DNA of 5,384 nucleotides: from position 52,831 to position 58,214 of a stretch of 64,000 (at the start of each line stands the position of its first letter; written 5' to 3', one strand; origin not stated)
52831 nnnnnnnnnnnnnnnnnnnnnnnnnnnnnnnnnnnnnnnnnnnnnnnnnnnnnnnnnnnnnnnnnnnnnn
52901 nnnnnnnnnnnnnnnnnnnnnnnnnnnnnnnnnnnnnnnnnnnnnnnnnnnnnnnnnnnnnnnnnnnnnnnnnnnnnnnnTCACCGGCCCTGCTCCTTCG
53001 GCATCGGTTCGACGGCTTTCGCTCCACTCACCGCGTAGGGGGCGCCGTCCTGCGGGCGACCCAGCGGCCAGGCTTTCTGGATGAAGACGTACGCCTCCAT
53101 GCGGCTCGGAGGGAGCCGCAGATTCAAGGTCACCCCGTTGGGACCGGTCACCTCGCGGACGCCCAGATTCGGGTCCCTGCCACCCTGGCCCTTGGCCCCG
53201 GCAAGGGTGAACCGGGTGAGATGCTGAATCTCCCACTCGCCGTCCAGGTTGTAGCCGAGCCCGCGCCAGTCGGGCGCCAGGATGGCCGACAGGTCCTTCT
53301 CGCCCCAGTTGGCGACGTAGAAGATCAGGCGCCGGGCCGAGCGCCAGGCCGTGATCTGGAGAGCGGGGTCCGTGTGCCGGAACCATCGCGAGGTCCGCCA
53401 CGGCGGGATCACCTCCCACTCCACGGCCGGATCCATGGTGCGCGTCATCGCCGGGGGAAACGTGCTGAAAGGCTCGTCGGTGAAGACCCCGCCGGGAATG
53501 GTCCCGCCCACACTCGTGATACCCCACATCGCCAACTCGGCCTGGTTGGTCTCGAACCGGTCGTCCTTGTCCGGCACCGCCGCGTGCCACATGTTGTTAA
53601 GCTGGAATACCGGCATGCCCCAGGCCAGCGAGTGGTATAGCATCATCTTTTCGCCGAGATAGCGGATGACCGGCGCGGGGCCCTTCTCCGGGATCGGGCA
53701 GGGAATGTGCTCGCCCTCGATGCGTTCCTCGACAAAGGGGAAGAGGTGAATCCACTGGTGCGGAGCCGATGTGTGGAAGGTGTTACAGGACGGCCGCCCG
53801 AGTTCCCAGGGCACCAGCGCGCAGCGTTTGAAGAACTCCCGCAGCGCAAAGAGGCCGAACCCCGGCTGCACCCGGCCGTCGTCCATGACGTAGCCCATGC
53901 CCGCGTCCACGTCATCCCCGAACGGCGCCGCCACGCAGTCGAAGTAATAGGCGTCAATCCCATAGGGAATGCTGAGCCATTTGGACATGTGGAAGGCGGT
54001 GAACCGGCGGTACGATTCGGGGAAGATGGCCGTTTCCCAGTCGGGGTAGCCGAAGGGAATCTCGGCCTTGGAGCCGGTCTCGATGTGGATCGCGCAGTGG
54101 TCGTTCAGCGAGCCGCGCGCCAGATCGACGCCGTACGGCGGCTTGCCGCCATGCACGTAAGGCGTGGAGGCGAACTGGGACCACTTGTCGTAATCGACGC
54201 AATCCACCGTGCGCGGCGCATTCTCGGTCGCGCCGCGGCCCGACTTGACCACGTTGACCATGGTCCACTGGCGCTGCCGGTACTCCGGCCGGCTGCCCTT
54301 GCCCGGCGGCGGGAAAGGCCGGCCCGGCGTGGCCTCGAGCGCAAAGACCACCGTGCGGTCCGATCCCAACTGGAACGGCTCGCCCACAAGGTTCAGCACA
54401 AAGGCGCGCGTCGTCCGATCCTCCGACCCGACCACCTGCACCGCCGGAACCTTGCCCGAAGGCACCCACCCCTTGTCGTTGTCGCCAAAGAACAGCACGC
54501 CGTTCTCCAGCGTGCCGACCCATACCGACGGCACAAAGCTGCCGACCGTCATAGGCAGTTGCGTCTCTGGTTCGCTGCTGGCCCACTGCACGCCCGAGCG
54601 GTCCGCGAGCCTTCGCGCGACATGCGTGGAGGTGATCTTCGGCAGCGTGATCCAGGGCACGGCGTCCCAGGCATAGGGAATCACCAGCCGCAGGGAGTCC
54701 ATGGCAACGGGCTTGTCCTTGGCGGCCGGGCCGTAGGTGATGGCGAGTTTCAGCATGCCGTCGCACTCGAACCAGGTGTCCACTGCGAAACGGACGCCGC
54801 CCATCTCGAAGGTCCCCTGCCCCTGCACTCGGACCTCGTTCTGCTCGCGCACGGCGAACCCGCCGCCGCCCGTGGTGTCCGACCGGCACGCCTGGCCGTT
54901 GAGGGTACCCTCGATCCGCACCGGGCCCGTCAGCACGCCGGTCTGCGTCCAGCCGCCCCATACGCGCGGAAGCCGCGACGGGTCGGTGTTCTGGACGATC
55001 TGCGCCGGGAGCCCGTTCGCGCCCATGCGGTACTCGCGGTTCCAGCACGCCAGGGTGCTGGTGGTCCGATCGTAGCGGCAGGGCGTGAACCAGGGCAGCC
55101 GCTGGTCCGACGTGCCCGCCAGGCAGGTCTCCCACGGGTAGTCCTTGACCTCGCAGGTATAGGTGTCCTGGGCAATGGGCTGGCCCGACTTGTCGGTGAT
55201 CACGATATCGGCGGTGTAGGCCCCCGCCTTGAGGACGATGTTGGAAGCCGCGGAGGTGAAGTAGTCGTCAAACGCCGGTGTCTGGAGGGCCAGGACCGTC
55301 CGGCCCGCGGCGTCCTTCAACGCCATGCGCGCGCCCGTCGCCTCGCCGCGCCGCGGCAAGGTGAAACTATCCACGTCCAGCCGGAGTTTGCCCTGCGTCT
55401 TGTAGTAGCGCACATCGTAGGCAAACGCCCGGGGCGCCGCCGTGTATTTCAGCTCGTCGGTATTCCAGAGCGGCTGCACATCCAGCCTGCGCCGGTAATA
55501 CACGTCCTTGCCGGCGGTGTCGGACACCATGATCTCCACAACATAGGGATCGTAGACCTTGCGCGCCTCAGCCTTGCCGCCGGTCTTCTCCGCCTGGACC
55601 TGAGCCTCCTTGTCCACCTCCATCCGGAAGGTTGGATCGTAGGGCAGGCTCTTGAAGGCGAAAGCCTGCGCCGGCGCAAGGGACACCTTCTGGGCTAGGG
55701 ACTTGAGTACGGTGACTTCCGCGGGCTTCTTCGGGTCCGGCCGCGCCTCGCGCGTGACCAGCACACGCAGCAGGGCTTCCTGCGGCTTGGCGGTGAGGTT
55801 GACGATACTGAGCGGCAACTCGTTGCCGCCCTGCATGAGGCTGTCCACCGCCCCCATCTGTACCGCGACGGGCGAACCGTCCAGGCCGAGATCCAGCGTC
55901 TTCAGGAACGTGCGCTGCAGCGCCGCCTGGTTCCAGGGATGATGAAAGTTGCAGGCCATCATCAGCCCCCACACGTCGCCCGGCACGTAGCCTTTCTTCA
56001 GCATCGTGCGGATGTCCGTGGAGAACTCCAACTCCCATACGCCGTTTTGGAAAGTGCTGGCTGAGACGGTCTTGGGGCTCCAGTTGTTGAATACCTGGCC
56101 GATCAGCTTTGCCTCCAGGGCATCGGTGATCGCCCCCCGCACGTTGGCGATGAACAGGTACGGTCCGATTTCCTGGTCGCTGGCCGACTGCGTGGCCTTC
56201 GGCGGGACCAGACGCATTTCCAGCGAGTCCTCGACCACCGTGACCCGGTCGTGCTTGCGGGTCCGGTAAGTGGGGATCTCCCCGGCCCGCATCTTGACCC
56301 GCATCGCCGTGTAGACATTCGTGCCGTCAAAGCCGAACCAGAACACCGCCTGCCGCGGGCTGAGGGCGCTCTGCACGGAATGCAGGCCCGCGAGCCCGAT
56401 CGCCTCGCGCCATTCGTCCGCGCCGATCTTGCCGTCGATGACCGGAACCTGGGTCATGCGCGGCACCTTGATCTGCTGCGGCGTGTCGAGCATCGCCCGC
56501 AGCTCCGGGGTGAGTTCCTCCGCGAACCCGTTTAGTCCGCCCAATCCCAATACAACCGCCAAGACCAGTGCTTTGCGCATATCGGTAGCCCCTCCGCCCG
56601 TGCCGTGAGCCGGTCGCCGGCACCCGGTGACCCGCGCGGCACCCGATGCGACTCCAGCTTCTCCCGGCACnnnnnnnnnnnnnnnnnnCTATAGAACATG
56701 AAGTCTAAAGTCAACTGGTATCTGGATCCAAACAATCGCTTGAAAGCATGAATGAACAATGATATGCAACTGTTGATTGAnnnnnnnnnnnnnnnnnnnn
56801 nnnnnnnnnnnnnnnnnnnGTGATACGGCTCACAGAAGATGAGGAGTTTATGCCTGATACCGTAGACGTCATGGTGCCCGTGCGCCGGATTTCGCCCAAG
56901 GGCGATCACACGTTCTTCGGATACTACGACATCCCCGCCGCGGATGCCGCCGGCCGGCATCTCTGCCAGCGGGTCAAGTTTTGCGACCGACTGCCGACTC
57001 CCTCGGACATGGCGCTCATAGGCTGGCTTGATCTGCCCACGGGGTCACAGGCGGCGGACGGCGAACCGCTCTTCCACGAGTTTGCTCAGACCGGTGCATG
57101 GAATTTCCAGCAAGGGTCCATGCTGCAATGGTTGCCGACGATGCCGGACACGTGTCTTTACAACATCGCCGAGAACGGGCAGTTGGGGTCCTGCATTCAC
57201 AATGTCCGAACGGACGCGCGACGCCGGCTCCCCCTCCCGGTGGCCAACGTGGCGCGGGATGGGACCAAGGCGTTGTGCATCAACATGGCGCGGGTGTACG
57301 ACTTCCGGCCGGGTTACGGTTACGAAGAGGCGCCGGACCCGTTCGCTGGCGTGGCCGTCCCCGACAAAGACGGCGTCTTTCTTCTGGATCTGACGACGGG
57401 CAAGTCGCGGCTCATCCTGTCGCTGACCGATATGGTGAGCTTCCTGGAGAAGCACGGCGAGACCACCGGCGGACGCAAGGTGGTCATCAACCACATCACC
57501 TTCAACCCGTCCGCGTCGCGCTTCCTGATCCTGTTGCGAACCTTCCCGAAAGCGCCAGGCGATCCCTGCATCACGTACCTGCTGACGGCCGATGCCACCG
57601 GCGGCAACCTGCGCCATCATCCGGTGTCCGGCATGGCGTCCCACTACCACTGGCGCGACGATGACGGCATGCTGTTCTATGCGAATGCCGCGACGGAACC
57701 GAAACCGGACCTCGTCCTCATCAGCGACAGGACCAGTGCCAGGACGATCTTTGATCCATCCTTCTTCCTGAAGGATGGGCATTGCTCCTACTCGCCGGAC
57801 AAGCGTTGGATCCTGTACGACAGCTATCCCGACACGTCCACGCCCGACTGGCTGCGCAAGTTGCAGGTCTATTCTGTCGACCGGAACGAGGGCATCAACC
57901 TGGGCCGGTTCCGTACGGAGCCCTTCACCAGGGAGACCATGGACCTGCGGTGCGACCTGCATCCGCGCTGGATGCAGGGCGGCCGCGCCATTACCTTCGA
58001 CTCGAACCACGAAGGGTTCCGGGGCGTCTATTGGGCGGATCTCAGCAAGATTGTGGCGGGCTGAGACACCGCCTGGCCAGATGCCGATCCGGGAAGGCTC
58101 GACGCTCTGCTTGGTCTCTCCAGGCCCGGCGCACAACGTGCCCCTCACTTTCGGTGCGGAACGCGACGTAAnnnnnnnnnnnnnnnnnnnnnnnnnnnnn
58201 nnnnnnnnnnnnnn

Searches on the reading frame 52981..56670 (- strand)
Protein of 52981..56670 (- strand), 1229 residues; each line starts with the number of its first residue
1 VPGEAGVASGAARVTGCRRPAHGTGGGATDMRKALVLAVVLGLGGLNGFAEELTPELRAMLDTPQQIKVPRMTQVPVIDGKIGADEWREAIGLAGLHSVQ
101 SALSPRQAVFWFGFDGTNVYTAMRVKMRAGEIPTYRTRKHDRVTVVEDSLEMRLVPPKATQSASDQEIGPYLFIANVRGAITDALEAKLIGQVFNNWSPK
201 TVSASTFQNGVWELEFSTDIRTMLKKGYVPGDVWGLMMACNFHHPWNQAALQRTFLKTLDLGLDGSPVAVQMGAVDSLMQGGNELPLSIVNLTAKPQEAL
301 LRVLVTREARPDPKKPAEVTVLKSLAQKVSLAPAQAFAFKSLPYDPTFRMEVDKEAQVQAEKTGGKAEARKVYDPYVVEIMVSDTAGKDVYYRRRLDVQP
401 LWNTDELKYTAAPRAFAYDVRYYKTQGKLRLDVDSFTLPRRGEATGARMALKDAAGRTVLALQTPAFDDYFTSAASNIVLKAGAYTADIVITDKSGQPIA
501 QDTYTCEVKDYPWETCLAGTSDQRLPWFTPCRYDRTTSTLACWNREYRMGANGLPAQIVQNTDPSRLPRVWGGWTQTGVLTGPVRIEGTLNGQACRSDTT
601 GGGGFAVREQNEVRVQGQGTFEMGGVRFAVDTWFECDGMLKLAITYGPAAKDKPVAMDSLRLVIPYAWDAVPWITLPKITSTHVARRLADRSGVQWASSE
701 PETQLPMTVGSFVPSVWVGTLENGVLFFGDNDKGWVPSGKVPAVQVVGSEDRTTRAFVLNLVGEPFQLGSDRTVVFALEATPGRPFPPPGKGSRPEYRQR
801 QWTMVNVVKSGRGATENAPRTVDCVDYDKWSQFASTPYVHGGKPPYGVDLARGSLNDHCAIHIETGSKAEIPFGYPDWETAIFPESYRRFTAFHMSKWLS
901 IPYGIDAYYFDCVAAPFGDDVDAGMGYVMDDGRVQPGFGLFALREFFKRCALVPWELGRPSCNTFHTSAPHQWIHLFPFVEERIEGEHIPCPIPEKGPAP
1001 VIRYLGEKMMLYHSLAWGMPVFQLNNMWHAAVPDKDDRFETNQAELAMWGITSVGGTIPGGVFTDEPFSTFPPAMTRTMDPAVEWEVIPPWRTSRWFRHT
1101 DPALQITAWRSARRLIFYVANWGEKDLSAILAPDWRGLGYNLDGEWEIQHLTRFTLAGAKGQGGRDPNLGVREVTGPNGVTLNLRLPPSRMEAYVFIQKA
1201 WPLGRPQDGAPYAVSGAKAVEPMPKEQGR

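Call 3: search_protein_families(library=pfam, proteins=[window:52981-56670:-], max_evalue=1)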
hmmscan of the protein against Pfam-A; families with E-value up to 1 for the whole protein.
window:52981-56670:- (1229 aa): 1 family
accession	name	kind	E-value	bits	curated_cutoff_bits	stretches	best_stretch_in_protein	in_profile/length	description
PF19543.5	GH123_N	-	8.1e-07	27.7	22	1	518-674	331-476/969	Glycoside hydrolase 123, N-terminal domain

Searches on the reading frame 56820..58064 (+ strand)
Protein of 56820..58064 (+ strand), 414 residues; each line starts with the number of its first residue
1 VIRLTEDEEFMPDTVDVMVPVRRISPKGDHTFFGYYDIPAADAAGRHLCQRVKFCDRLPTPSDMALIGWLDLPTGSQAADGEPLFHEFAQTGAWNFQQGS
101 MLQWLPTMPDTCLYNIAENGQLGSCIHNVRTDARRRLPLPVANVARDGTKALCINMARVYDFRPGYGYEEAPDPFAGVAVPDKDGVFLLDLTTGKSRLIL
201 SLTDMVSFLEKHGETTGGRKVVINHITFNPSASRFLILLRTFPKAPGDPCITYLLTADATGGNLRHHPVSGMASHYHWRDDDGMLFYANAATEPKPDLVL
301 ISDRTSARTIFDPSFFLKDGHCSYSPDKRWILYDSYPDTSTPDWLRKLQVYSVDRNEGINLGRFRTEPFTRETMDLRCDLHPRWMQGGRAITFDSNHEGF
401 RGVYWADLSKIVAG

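Call 3: search_protein_families(library=pfam, proteins=[window:56820-58064:+], max_evalue=1)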
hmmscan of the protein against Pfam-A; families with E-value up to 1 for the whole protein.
window:56820-58064:+ (414 aa): 0 families

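Call 4: search_protein_families(library=ncbifam, proteins=[window:56820-58064:+], max_evalue=1)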
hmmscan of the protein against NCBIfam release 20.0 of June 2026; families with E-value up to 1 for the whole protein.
window:56820-58064:+ (414 aa): 1 family
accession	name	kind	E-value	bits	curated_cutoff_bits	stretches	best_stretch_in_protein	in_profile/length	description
TIGR02800.1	propeller_TolB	equivalog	0.14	11.1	343.15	0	350-408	252-310/418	Tol-Pal system beta propeller repeat protein TolB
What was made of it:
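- On Beta-propeller repeat families (PD40/TolB, WD40, Kelch, FG-GAP, LVIVD, Reg_prop): There are no Pfam or NCBIfam hits (calls 3, 4).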

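Call 37: search_solved_structures(query=window:56850-58064:+, max_evalue=1)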
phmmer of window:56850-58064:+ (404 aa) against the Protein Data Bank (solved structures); distinct sequences matched with E-value up to 1: 0.
